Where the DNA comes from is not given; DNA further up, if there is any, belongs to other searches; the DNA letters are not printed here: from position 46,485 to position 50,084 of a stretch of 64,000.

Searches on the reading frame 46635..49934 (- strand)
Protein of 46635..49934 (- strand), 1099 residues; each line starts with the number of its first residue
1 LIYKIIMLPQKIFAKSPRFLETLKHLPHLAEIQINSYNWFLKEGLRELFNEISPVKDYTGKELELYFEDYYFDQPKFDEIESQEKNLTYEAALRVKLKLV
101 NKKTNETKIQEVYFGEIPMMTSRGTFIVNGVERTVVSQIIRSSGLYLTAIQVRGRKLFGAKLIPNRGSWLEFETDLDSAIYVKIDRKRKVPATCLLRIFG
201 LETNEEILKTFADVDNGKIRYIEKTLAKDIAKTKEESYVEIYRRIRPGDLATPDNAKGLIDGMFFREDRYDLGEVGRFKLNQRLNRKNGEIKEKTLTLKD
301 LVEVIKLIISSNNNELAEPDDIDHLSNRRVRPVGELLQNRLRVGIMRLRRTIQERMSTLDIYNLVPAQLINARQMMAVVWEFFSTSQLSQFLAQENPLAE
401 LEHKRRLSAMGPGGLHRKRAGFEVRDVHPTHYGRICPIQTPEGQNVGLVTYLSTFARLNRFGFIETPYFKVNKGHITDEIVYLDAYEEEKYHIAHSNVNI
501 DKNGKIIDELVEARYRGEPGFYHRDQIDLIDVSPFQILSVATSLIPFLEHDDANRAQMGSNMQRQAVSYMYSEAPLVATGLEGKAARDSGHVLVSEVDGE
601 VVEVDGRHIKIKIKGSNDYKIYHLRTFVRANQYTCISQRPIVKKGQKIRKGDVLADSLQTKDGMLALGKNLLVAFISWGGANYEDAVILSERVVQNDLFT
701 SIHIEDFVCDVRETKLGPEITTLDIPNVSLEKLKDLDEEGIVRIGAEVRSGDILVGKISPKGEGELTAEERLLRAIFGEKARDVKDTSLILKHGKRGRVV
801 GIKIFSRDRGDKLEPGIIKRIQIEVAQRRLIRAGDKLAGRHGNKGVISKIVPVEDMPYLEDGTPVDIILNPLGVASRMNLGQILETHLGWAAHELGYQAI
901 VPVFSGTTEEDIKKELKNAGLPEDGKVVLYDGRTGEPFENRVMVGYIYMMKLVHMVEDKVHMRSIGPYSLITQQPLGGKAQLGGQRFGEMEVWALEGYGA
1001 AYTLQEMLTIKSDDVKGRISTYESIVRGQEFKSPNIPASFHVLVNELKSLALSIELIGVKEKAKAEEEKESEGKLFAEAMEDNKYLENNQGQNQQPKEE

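Call 5: search_protein_families(library=pfam, proteins=[window:46635-49934:-], max_evalue=0.01)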
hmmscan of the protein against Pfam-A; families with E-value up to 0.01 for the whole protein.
window:46635-49934:- (1099 aa): 6 families
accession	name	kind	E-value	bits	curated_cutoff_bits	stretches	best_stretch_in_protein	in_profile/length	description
PF00562.33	RNA_pol_Rpb2_6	-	1.8e-128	429.3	23.4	1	595-981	2-373/373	RNA polymerase Rpb2, domain 6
PF04565.21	RNA_pol_Rpb2_3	-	6e-27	94.1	21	1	390-457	1-67/68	RNA polymerase Rpb2, domain 3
PF04560.25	RNA_pol_Rpb2_7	-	1.1e-25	90.2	32.1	1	983-1057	1-85/87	RNA polymerase Rpb2, domain 7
PF04561.19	RNA_pol_Rpb2_2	-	3.7e-24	85.9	21.7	1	159-331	21-190/190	RNA polymerase Rpb2, domain 2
PF10385.14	RNA_pol_Rpb2_45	-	6e-23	81.1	28.2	1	468-533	1-66/66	RNA polymerase beta subunit external 1 domain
PF04563.20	RNA_pol_Rpb2_1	-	2.6e-20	73.3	28.2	1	29-374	2-200/203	RNA polymerase beta subunit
